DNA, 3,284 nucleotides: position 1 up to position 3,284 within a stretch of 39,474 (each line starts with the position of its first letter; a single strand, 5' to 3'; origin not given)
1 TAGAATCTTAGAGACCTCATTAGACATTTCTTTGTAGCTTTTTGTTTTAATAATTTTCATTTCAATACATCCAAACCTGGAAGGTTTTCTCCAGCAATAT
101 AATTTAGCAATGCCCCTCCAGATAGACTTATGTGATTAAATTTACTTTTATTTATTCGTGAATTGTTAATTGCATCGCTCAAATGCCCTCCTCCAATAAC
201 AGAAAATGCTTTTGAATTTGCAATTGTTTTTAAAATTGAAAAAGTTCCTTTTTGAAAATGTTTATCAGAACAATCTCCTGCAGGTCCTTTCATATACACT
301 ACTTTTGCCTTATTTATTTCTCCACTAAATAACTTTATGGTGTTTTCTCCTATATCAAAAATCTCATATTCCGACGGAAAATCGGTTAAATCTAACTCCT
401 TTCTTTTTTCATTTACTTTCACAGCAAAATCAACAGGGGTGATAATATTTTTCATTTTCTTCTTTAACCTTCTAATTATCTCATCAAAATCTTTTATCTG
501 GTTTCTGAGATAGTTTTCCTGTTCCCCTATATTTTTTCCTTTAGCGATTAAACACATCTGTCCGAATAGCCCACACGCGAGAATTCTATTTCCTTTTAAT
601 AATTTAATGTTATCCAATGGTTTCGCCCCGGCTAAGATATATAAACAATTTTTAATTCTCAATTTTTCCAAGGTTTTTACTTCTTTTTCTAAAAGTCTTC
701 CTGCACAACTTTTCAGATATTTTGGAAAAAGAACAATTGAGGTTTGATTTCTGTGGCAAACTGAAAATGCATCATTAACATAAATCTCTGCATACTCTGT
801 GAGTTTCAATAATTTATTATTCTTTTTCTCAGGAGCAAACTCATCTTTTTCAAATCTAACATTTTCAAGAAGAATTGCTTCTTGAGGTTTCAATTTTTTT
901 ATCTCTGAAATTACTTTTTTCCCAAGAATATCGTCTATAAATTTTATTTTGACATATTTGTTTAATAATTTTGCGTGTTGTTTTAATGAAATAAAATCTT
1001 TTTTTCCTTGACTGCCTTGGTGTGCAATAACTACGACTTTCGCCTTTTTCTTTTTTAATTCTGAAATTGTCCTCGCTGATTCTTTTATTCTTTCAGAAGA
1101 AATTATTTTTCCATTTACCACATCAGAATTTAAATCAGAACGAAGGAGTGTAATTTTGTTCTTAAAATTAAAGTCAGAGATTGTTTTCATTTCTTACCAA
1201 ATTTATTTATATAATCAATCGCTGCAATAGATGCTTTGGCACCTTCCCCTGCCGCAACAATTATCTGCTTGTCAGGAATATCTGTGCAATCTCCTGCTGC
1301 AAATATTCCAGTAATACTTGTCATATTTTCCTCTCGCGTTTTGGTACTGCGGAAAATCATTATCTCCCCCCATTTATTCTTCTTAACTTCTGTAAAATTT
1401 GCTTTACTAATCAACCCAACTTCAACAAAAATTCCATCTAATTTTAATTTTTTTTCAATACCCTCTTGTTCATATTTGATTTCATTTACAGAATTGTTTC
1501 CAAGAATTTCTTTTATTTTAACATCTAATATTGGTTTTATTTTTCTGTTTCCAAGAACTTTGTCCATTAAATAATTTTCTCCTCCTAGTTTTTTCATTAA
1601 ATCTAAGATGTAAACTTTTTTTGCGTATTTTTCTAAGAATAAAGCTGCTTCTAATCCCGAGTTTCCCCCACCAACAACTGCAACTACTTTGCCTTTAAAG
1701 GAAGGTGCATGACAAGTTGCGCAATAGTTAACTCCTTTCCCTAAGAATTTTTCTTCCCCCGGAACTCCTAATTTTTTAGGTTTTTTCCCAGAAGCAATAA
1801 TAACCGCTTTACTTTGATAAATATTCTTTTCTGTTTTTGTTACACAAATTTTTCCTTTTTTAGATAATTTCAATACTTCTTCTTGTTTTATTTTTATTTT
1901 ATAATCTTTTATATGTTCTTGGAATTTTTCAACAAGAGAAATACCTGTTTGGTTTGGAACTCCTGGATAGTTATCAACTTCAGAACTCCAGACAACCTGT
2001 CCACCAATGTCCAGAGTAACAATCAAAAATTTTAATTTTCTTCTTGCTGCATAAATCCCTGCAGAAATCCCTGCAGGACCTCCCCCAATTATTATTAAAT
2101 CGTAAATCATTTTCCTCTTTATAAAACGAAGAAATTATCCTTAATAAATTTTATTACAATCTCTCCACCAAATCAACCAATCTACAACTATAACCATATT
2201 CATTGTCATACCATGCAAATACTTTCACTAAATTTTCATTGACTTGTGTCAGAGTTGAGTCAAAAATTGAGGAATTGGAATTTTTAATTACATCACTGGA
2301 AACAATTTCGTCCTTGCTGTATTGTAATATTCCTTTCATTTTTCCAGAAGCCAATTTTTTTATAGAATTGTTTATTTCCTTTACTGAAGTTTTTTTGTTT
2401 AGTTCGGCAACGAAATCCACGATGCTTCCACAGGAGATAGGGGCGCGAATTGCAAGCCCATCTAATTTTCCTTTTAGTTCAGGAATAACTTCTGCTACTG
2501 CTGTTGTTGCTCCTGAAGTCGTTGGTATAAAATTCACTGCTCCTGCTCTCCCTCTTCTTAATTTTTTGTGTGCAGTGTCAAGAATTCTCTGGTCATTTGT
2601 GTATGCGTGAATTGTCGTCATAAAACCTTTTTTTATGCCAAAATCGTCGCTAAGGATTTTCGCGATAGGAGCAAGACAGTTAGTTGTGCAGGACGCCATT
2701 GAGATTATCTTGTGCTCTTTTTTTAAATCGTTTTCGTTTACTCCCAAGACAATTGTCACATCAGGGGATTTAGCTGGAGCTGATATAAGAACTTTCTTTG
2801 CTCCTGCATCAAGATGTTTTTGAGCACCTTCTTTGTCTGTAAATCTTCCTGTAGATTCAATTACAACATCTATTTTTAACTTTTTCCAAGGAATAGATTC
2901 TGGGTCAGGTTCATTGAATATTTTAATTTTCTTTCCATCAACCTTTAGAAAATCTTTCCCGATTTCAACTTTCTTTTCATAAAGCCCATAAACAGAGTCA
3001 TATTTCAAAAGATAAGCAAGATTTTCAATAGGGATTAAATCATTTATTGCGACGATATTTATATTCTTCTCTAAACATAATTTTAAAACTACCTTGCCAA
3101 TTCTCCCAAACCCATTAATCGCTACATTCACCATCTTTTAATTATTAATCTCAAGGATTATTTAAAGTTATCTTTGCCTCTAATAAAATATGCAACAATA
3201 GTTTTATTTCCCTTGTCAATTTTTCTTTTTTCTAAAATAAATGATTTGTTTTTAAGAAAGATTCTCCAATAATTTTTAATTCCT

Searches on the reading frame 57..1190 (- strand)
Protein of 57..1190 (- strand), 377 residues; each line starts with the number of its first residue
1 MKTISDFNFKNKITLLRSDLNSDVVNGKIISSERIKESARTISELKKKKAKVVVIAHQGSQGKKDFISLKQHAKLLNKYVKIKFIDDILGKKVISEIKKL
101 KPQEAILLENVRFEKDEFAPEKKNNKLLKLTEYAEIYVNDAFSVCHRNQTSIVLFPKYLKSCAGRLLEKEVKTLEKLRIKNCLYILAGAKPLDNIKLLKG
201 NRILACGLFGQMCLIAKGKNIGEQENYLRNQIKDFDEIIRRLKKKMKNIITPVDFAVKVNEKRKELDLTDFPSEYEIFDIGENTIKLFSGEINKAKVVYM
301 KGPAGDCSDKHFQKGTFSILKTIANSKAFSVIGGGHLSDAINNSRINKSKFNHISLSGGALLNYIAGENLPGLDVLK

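Call 74: search_protein_families(library=pfam, proteins=[window:57-1190:-], max_evalue=0.0001)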
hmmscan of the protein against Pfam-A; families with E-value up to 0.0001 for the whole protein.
window:57-1190:- (377 aa): 1 family
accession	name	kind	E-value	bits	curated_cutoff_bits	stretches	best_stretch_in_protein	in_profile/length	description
PF00162.24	PGK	-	4.4e-95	319.3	27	1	4-368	1-379/379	Phosphoglycerate kinase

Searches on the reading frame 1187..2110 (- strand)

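Call 74: search_protein_families(library=pfam, proteins=[window:1187-2110:-], max_evalue=0.0001)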
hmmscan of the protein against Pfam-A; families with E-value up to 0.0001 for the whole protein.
window:1187-2110:- (307 aa): 10 families
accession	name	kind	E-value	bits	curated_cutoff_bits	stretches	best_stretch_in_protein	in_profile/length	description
PF07992.20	Pyr_redox_2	-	5.8e-41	141.3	26.1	1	3-286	1-287/291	Pyridine nucleotide-disulphide oxidoreductase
PF13738.12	Pyr_redox_3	-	4.3e-24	85.8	30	1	60-273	84-305/305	Pyridine nucleotide-disulphide oxidoreductase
PF00890.30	FAD_binding_2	-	2.9e-12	47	20.4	1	4-68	1-69/414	FAD binding domain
PF03486.20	HI0933_like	-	8.5e-11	42.2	50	0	143-176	3-36/244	HI0933-like protein Rossmann domain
PF01134.28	GIDA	-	3.4e-10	40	22.1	0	4-35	1-32/391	Glucose inhibited division protein A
PF00070.33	Pyr_redox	-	1.3e-09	38.8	22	1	143-214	2-80/82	Pyridine nucleotide-disulphide oxidoreductase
PF12831.13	FAD_oxidored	-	4.7e-09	36.5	27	0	4-38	1-37/416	FAD dependent oxidoreductase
PF13450.12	NAD_binding_8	-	2.8e-08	34.3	21.9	0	7-66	1-60/68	NAD(P)-binding Rossmann-like domain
PF01946.23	Thi4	-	5.4e-07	29.5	26.2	0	3-36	18-54/235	Thi4 family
PF01266.30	DAO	-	2.7e-05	24.3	27.9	0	4-31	1-28/353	FAD dependent oxidoreductase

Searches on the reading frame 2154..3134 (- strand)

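Call 74: search_protein_families(library=pfam, proteins=[window:2154-3134:-], max_evalue=0.0001)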
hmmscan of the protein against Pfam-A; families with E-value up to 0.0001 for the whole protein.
window:2154-3134:- (326 aa): 2 families
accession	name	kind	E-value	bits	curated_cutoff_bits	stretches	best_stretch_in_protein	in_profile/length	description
PF02800.25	Gp_dh_C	-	4.4e-60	202.3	24.4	1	154-309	1-158/158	Glyceraldehyde 3-phosphate dehydrogenase, C-terminal domain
PF00044.30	Gp_dh_N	-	3.2e-36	124.1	31.7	1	2-101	1-101/101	Glyceraldehyde 3-phosphate dehydrogenase, NAD binding domain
